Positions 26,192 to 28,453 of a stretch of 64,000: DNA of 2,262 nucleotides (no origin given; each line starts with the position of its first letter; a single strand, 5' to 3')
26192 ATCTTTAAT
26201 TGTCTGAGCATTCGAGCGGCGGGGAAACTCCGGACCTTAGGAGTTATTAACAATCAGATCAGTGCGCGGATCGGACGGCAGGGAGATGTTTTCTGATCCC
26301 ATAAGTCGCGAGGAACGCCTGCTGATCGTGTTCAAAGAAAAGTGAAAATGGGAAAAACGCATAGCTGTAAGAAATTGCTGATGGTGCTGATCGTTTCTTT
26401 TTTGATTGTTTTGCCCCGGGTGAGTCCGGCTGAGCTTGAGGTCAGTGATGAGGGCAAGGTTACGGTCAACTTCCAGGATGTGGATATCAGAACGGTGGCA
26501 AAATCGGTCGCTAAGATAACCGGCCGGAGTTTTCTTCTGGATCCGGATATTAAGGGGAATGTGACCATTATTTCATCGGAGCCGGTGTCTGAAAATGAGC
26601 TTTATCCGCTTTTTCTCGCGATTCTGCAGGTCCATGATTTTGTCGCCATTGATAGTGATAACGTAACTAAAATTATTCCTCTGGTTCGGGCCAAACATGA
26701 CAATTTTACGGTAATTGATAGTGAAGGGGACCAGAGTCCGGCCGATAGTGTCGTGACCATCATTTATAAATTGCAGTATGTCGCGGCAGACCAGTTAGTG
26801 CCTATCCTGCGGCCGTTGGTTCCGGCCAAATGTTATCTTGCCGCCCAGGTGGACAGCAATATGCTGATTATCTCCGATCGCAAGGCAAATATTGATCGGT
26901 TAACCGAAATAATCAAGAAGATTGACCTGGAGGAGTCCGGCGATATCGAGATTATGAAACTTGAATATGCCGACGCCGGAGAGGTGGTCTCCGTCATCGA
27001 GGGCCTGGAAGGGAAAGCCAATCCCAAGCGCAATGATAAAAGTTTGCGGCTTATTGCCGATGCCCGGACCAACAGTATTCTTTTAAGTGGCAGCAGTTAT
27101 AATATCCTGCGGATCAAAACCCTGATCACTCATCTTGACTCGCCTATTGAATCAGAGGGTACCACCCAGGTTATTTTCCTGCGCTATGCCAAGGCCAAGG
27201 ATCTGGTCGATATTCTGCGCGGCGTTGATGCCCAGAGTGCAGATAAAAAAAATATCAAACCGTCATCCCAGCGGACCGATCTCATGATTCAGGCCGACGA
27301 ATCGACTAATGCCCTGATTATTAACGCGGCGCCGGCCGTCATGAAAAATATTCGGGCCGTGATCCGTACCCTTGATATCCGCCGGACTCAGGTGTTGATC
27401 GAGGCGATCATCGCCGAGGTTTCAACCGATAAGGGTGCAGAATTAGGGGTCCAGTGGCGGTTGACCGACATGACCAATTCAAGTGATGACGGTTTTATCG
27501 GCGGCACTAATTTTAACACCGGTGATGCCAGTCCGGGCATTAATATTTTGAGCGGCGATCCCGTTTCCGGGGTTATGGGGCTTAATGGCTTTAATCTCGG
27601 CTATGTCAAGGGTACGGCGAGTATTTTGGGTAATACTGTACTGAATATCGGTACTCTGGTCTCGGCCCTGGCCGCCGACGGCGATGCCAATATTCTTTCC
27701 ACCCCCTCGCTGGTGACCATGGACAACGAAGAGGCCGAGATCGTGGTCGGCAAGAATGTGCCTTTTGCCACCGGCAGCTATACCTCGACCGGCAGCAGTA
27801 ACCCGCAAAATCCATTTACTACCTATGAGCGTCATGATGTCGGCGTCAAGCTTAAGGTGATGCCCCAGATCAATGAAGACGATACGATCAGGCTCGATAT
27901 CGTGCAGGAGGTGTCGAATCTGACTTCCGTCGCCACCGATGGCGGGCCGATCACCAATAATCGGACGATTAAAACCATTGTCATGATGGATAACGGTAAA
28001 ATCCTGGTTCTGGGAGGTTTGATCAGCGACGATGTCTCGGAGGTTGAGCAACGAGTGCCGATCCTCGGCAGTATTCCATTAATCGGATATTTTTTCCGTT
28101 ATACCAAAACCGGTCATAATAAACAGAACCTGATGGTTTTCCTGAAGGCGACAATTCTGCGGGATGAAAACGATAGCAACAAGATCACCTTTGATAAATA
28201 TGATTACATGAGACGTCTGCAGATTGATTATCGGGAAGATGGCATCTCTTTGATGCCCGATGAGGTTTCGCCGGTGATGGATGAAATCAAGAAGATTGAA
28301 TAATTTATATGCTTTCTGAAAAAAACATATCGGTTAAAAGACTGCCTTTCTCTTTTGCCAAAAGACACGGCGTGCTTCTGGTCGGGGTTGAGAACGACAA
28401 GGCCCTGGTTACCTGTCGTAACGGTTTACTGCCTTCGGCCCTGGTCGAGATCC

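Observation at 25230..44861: T2SS physically coupled to surface multihaem cytochromes: candidate self-contained extracellular-electron-transfer island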

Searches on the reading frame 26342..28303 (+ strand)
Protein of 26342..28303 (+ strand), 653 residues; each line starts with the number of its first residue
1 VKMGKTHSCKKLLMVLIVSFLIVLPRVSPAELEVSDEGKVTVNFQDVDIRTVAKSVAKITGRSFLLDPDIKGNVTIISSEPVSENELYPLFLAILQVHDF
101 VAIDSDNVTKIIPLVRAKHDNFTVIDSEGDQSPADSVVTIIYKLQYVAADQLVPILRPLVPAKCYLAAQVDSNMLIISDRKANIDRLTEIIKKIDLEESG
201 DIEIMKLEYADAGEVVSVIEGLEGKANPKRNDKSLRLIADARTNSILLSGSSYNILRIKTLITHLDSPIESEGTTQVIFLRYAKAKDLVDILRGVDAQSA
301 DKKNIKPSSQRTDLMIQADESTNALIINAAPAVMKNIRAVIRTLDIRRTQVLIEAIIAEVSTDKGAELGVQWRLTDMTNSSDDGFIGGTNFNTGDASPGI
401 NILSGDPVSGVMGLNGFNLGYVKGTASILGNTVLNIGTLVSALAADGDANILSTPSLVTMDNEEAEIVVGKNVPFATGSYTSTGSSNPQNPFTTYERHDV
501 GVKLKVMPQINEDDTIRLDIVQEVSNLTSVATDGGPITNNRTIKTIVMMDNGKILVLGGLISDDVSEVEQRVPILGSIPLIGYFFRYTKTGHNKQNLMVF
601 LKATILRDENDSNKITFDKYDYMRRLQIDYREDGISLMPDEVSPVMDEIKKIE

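Call 4: search_protein_families(library=pfam, proteins=[window:26342-28303:+], max_evalue=0.01)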
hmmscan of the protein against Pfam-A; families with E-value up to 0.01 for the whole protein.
window:26342-28303:+ (653 aa): 3 families
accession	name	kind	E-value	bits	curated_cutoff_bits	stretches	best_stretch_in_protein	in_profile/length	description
PF00263.26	Secretin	-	1.6e-48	165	27.5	1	442-607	1-169/169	Bacterial type II and III secretion system protein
PF03958.22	Secretin_N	-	6.9e-39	132.3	28.2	3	275-350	1-69/69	Bacterial type II/III secretion system short domain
PF21305.2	type_II_gspD_N0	-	2.6e-26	91.7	27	1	42-111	1-71/71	GspD-like, N0 domain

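Call 25: find_homologous_proteins(query=window:26342-28303:+, max_evalue=1e-30)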
Query window:26342-28303:+ (653 aa): 7814 proteins with E <= 1e-30 among 8000 candidates; the best 120 are listed.
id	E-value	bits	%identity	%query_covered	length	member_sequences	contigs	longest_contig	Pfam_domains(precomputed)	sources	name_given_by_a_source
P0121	0.0e+0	1401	100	100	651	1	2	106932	PF21305.3,PF03958.23,PF00263.27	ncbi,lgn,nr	ncbi:MAG: type II secretion system secretin GspD [Proteobacteria bacterium]|nr:type II secretion sys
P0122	1.1e-253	861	62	98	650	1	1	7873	PF21305.3,PF03958.23,PF00263.27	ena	-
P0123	1.8e-249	847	61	95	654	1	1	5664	PF21305.3,PF03958.23,PF00263.27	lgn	-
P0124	7.7e-248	842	61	98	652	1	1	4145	PF21305.3,PF03958.23,PF00263.27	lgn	-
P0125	6.9e-242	822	60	98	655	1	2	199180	PF21305.3,PF03958.23,PF00263.27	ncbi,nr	ncbi:MAG: type II secretion system secretin GspD [Proteobacteria bacterium]|nr:type II secretion sys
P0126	6.0e-241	819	63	94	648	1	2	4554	PF21305.3,PF03958.23,PF00263.27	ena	-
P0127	3.4e-239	814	60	97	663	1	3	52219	PF21305.3,PF03958.23,PF00263.27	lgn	-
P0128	4.9e-239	813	60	98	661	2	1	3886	PF21305.3,PF03958.23,PF00263.27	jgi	jgi:general secretion pathway protein D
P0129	3.9e-237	807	58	99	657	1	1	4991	PF21305.3,PF03958.23,PF00263.27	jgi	-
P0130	4.1e-237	807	59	95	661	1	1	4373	PF21305.3,PF03958.23,PF00263.27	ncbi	ncbi:MAG: type II secretion system secretin GspD [Thermodesulfobacteriota bacterium]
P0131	6.4e-236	803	61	92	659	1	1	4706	PF21305.3,PF03958.23,PF00263.27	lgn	-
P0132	4.6e-235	800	59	97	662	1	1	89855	PF21305.3,PF03958.23,PF00263.27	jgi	jgi:general secretion pathway protein D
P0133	2.9e-234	797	61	93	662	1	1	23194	PF21305.3,PF03958.23,PF00263.27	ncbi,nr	ncbi:MAG: type II secretion system secretin GspD [Desulfurivibrionaceae bacterium]|nr:type II secret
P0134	3.7e-234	797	60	98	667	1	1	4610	PF21305.3,PF03958.23,PF00263.27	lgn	-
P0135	1.2e-233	795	60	99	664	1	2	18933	PF21305.3,PF03958.23,PF00263.27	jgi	-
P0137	9.7e-233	792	60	94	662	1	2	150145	PF21305.3,PF03958.23,PF00263.27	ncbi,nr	ncbi:MAG: type II secretion system secretin GspD [Proteobacteria bacterium]|nr:type II secretion sys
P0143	1.9e-230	785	61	94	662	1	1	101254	PF21305.3,PF03958.23,PF00263.27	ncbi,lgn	ncbi:MAG: type II secretion system secretin GspD [Thermodesulfobacteriota bacterium]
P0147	6.0e-229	780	58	97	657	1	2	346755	PF21305.3,PF03958.23,PF00263.27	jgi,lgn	jgi:general secretion pathway protein D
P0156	1.5e-225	768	59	94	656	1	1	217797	PF21305.3,PF03958.23,PF00263.27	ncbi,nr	ncbi:MAG: type II secretion system secretin GspD [Desulfobulbaceae bacterium]|nr:type II secretion s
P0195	5.4e-194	664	52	97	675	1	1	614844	PF21305.3,PF03958.23,PF00263.27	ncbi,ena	-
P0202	3.0e-187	642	51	94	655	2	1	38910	PF21305.3,PF03958.23,PF00263.27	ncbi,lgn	ncbi:MAG: type II secretion system secretin GspD [Desulfurivibrio sp.]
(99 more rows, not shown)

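Call 26: find_encoding_contigs(protein=P0125, flank=10000, max_places=1)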
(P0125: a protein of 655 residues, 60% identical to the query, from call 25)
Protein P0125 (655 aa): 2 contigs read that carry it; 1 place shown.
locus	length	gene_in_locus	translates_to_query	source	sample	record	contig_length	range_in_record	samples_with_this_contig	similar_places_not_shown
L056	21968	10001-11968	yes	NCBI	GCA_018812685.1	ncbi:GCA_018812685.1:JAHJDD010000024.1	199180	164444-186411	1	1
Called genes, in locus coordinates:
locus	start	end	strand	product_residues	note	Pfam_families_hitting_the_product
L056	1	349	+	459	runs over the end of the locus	PF02233:PNTB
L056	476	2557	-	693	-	PF11854:MtrB_PioB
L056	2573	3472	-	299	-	PF22113:Mtrc-MtrF_II-IV_dom (faint), PF14522:Cytochrome_C7 (faint), PF22678:Cytochrom_c_NrfB-like, PF14537:Cytochrom_c3_2 (weak), PF09699:Paired_CXXCH_1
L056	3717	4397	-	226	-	PF03588:Leu_Phe_trans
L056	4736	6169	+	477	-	PF03841:SelA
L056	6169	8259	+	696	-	PF13428:TPR_14 (faint), PF13431:TPR_17 (faint), PF14559:TPR_19 (faint), PF00515:TPR_1 (faint), PF07719:TPR_2 (faint), PF13181:TPR_8 (faint), PF13371:TPR_9 (faint), PF13414:TPR_11 (weak), +6 more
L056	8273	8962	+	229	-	PF18306:LDcluster4, PF03641:Lysine_decarbox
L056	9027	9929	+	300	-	PF11356:T2SSC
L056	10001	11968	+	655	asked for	PF21305:type_II_gspD_N0, PF03958:Secretin_N, PF00263:Secretin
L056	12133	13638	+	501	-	PF22341:GSPE_N1E, PF00437:T2SSE, PF13191:AAA_16 (weak), PF25199:nSTAND_NTPase5 (faint)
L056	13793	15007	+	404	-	PF28597:T2SSF_N, PF00482:T2SSF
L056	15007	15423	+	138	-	PF07963:N_methyl, PF02501:T2SSI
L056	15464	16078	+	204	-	PF07963:N_methyl, PF11612:T2SSJ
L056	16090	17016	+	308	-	PF21687:T2SSK_1st, PF03934:T2SSK, PF12836:HHH_3 (weak)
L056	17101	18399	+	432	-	PF05134:T2SSL, PF12693:GspL_C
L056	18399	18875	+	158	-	PF04612:T2SSM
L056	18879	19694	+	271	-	PF01203:T2SSN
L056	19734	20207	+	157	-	PF07963:N_methyl, PF08334:T2SSG, PF22434:PilW_C (weak)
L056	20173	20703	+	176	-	PF07963:N_methyl, PF12019:GspH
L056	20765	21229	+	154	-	PF01381:HTH_3, PF12844:HTH_19 (weak), PF13443:HTH_26 (weak), PF13560:HTH_31, PF13239:2TM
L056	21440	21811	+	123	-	-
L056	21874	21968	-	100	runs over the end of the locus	-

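Call 27: find_encoding_contigs(protein=P0137, flank=10000, max_places=1)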
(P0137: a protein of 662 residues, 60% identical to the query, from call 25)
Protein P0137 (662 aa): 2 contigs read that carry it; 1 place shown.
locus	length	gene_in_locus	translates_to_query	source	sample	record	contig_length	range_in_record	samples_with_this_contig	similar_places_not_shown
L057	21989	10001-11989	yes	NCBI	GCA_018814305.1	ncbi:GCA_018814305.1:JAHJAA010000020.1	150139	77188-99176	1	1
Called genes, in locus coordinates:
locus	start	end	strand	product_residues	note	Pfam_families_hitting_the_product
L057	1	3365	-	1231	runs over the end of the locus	-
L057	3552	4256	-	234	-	PF03588:Leu_Phe_trans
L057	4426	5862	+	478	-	PF03841:SelA, PF01041:DegT_DnrJ_EryC1 (faint), PF01053:Cys_Met_Meta_PP (faint)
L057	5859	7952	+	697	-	PF13174:TPR_6 (faint), PF13181:TPR_8 (faint), PF13424:TPR_12 (faint), PF13428:TPR_14 (faint), PF13414:TPR_11, PF13432:TPR_16 (weak), PF14559:TPR_19 (weak), PF23914:TPR_CcmH_CycH (weak), +9 more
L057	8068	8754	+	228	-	PF18306:LDcluster4, PF03641:Lysine_decarbox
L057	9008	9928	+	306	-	PF11356:T2SSC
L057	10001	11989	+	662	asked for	PF21305:type_II_gspD_N0, PF03958:Secretin_N, PF00263:Secretin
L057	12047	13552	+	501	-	PF22341:GSPE_N1E, PF00437:T2SSE, PF13401:AAA_22 (faint)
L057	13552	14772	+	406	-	PF28597:T2SSF_N, PF00482:T2SSF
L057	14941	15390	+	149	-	PF07963:N_methyl, PF02501:T2SSI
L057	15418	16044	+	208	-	PF07963:N_methyl, PF11612:T2SSJ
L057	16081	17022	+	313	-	PF21687:T2SSK_1st, PF03934:T2SSK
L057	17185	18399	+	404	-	PF05134:T2SSL, PF12693:GspL_C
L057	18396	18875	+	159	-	PF04612:T2SSM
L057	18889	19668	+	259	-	PF01203:T2SSN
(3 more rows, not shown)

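Call 28: find_encoding_contigs(protein=P0147, flank=10000, max_places=1)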
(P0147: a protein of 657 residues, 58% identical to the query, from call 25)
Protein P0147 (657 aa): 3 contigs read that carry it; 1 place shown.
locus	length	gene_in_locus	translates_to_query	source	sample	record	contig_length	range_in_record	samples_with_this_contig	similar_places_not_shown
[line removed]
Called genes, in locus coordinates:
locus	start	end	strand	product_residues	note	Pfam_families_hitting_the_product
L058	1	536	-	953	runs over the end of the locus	PF00005:ABC_tran (faint), PF02463:SMC_N (faint), PF13191:AAA_16 (faint), PF13304:AAA_21 (faint), PF13555:AAA_29 (faint), PF17760:UvrA_inter, PF17755:UvrA_DNA-bind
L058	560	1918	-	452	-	PF01029:NusB, PF22458:RsmF-B_ferredox, PF01189:Methyltr_RsmB-F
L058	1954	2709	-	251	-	PF02578:Cu-oxidase_4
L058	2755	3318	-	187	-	-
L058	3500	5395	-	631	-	PF11853:DUF3373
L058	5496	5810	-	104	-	PF01022:HTH_5 (weak), PF12802:MarR_2 (weak), PF12840:HTH_20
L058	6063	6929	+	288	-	PF02091:tRNA-synt_2e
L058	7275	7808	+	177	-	-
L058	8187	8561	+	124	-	-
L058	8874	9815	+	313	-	PF11356:T2SSC, PF13180:PDZ_2 (weak), PF17820:PDZ_6 (faint)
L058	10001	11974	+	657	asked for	PF21305:type_II_gspD_N0, PF03958:Secretin_N, PF00263:Secretin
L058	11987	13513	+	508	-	PF22341:GSPE_N1E, PF13191:AAA_16 (faint), PF00437:T2SSE, PF25199:nSTAND_NTPase5 (weak)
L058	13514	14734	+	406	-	PF28597:T2SSF_N, PF00482:T2SSF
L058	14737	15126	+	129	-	PF07963:N_methyl (weak), PF02501:T2SSI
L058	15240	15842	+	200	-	PF07963:N_methyl, PF11612:T2SSJ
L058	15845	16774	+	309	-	PF21687:T2SSK_1st, PF12836:HHH_3 (faint), PF03934:T2SSK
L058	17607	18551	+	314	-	-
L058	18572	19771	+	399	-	PF05134:T2SSL, PF12693:GspL_C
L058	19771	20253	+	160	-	PF04612:T2SSM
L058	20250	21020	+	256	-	PF01203:T2SSN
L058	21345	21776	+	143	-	PF07963:N_methyl, PF08334:T2SSG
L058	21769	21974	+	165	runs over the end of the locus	PF07963:N_methyl (weak), PF12019:GspH (weak)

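Call 32: find_encoding_contigs(protein=P0195, flank=10000, max_places=1)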
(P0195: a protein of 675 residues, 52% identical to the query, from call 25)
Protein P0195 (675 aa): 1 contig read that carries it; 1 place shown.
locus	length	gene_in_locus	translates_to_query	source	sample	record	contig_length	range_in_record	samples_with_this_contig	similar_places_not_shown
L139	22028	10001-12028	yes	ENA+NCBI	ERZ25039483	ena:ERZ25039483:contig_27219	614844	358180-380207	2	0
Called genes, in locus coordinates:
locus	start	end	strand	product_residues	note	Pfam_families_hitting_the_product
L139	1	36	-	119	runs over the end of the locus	PF04358:DsrC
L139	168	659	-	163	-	-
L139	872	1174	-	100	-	-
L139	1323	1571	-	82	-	-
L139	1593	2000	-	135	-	PF12367:PFO_beta_C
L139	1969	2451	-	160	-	PF02775:TPP_enzyme_C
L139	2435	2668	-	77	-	-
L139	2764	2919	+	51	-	-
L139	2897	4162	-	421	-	PF01558:POR, PF01855:POR_N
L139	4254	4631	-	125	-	PF06397:Desulfoferrod_N, PF01880:Desulfoferrodox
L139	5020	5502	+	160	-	PF13664:DUF4149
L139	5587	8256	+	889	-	PF01368:DHH (weak), PF00571:CBS, PF01743:PolyA_pol, PF12627:PolyA_pol_RNAbd (weak)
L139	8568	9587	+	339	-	PF11356:T2SSC, PF13180:PDZ_2 (weak)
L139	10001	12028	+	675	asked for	PF21305:type_II_gspD_N0, PF03958:Secretin_N, PF00263:Secretin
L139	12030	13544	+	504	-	PF22341:GSPE_N1E, PF00437:T2SSE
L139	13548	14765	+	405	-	PF28597:T2SSF_N, PF00482:T2SSF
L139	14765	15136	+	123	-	PF07963:N_methyl, PF02501:T2SSI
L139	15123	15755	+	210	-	PF07963:N_methyl, PF11612:T2SSJ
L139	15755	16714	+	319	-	PF21687:T2SSK_1st, PF03934:T2SSK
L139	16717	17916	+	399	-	PF05134:T2SSL, PF12693:GspL_C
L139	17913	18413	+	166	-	PF04612:T2SSM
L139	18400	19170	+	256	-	PF01203:T2SSN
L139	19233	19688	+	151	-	PF07963:N_methyl, PF08334:T2SSG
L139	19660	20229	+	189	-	PF07963:N_methyl (weak), PF12019:GspH (weak)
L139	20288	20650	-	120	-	-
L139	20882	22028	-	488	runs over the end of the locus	-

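Call 71: find_encoding_contigs(protein=P0133, flank=10000, max_places=1)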
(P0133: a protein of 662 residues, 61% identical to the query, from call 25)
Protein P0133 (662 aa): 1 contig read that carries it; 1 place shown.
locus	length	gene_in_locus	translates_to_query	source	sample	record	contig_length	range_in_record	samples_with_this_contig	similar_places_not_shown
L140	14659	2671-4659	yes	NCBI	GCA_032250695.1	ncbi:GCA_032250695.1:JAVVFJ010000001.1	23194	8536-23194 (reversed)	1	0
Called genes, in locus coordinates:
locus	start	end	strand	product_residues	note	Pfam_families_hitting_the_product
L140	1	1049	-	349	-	PF25390:WD40_RLD, PF13540:RCC1_2, PF00415:RCC1, PF13540:RCC1_2, PF00415:RCC1 (weak), PF13540:RCC1_2, PF00415:RCC1 (weak), PF13540:RCC1_2, +1 more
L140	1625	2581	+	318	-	PF11356:T2SSC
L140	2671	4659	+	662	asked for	PF21305:type_II_gspD_N0, PF03958:Secretin_N, PF00263:Secretin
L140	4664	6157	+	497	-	PF22341:GSPE_N1E, PF00437:T2SSE, PF13401:AAA_22 (faint)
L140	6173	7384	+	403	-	PF28597:T2SSF_N, PF00482:T2SSF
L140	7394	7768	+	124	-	PF07963:N_methyl, PF02501:T2SSI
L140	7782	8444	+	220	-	PF07963:N_methyl, PF11612:T2SSJ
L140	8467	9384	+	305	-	PF21687:T2SSK_1st, PF03934:T2SSK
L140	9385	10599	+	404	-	PF05134:T2SSL, PF12693:GspL_C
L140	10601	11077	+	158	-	PF04612:T2SSM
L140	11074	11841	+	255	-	PF01203:T2SSN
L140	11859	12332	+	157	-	PF07963:N_methyl, PF08334:T2SSG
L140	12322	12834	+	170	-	PF12019:GspH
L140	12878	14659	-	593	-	PF02874:ATP-synt_ab_N, PF16886:ATP-synt_ab_Xtn, PF00006:ATP-synt_ab, PF22919:ATP-synt_VA_C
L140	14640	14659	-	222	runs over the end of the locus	PF10962:DUF2764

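Call 72: find_encoding_contigs(protein=P0143, flank=10000, max_places=1)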
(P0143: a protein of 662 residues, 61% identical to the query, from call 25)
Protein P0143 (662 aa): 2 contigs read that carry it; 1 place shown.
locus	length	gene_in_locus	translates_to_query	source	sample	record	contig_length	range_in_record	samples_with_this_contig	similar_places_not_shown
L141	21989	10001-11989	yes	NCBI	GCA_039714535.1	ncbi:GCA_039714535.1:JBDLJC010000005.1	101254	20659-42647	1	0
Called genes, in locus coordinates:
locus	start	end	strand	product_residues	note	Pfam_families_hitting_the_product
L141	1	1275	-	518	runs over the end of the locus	PF03853:YjeF_N, PF01256:Carb_kinase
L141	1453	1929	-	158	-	PF13205:Big_5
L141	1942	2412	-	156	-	-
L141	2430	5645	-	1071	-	PF13540:RCC1_2, PF25384:Alsin_RLD (faint), PF25390:WD40_RLD, PF00415:RCC1, PF13540:RCC1_2, PF25390:WD40_RLD, PF13540:RCC1_2 (weak), PF02412:TSP_3 (faint)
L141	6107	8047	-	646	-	PF02810:SEC-C, PF13424:TPR_12, PF13414:TPR_11, PF13432:TPR_16, PF14559:TPR_19, PF13414:TPR_11, PF13424:TPR_12, PF13424:TPR_12, +28 more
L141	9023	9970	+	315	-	PF11356:T2SSC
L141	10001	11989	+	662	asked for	PF21305:type_II_gspD_N0, PF03958:Secretin_N, PF00263:Secretin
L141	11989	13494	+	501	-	PF22341:GSPE_N1E, PF00437:T2SSE, PF25199:nSTAND_NTPase5 (weak), PF13191:AAA_16 (faint)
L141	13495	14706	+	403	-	PF28597:T2SSF_N, PF00482:T2SSF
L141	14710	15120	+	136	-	PF07963:N_methyl, PF02501:T2SSI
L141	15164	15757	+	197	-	PF07963:N_methyl, PF11612:T2SSJ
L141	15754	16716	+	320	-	PF21687:T2SSK_1st, PF03934:T2SSK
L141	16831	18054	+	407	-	PF05134:T2SSL, PF12693:GspL_C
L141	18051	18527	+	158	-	PF04612:T2SSM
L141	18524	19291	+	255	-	PF01203:T2SSN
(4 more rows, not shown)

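Call 73: find_encoding_contigs(protein=P0156, flank=10000, max_places=1)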
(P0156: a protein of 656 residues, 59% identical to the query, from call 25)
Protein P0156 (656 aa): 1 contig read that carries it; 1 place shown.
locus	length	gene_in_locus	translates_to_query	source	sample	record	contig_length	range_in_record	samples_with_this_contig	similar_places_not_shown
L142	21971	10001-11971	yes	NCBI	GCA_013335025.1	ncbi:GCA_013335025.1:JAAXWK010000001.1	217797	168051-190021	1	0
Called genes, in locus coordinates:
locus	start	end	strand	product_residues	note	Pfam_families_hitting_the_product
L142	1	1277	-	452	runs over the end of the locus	PF01029:NusB, PF22458:RsmF-B_ferredox, PF01189:Methyltr_RsmB-F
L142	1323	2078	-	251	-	PF02578:Cu-oxidase_4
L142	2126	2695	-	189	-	PF07437:YfaZ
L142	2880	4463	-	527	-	PF11853:DUF3373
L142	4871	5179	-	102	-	PF12840:HTH_20, PF01022:HTH_5 (weak)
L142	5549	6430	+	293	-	PF02091:tRNA-synt_2e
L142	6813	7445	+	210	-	-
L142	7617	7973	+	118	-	-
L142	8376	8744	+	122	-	-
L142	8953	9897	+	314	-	PF11356:T2SSC, PF00595:PDZ (weak), PF13180:PDZ_2 (weak)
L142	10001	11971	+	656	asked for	PF21305:type_II_gspD_N0, PF03958:Secretin_N, PF00263:Secretin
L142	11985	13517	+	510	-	PF13191:AAA_16 (faint), PF22341:GSPE_N1E, PF00437:T2SSE, PF25199:nSTAND_NTPase5 (weak)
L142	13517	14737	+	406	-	PF28597:T2SSF_N, PF00482:T2SSF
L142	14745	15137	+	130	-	PF07963:N_methyl (weak), PF02501:T2SSI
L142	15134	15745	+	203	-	PF07963:N_methyl, PF11612:T2SSJ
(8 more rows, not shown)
